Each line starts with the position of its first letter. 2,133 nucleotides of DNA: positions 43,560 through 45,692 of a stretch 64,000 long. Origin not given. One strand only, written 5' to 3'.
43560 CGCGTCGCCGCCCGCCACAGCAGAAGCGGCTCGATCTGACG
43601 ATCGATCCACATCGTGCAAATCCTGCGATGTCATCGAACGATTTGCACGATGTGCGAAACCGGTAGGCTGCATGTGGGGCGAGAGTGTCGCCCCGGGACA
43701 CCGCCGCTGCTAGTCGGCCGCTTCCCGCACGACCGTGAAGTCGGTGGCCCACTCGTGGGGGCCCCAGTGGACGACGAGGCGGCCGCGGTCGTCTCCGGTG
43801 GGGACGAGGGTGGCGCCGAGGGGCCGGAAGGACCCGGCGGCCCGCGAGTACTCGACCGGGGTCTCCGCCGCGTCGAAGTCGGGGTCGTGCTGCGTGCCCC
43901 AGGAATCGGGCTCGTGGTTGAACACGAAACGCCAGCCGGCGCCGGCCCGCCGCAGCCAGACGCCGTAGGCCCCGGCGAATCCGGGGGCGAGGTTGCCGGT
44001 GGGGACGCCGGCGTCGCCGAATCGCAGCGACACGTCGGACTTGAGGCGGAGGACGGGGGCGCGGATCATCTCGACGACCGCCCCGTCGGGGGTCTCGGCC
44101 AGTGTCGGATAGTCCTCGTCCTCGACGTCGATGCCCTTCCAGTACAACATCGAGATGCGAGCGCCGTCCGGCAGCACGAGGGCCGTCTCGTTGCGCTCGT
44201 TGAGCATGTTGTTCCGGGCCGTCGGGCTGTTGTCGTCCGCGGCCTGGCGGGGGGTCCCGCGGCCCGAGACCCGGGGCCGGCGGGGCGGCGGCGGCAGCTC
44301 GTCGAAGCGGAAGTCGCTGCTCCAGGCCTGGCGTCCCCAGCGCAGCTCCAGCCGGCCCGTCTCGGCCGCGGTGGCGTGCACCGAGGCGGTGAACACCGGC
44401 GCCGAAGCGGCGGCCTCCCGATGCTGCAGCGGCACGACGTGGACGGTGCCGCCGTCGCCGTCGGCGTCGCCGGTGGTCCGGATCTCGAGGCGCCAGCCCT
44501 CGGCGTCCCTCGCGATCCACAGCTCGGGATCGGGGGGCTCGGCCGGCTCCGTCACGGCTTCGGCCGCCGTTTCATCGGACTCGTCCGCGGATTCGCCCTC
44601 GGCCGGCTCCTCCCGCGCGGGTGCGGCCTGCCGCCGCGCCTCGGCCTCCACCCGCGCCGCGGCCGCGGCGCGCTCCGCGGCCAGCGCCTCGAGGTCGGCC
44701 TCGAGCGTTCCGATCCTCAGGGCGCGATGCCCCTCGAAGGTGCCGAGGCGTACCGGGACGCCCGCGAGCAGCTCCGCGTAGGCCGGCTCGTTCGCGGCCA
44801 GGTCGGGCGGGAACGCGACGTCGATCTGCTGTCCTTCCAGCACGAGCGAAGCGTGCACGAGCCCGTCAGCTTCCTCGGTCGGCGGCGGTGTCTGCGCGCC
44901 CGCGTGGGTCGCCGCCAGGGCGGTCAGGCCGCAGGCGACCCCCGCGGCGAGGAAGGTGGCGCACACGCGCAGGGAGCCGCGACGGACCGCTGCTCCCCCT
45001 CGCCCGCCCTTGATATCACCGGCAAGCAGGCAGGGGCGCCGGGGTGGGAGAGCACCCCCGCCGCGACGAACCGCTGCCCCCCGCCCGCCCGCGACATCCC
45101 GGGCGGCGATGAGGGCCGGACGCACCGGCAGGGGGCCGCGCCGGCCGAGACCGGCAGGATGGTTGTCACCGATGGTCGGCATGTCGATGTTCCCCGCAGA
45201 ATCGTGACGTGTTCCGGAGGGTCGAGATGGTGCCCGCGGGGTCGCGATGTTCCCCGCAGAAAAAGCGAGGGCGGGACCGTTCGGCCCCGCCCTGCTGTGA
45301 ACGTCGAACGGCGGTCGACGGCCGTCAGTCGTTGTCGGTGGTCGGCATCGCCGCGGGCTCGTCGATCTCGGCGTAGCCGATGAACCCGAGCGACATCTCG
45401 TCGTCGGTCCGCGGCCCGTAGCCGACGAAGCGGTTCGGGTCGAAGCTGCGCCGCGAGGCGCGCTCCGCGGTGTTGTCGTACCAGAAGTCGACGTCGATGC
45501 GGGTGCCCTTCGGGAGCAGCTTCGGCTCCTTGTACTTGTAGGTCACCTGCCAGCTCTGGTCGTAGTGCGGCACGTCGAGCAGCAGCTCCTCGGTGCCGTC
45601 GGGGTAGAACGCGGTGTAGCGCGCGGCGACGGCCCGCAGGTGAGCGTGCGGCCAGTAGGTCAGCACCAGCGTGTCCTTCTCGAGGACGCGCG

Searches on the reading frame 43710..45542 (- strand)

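Call 63: search_protein_families(library=pfam, proteins=[window:43710-45542:-], max_evalue=0.0001)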
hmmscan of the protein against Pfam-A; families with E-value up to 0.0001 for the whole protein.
window:43710-45542:- (610 aa): 1 family
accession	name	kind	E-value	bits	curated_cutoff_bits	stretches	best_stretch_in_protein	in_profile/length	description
PF11138.13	DUF2911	-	2.4e-06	27.9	27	0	523-597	65-140/145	Protein of unknown function (DUF2911)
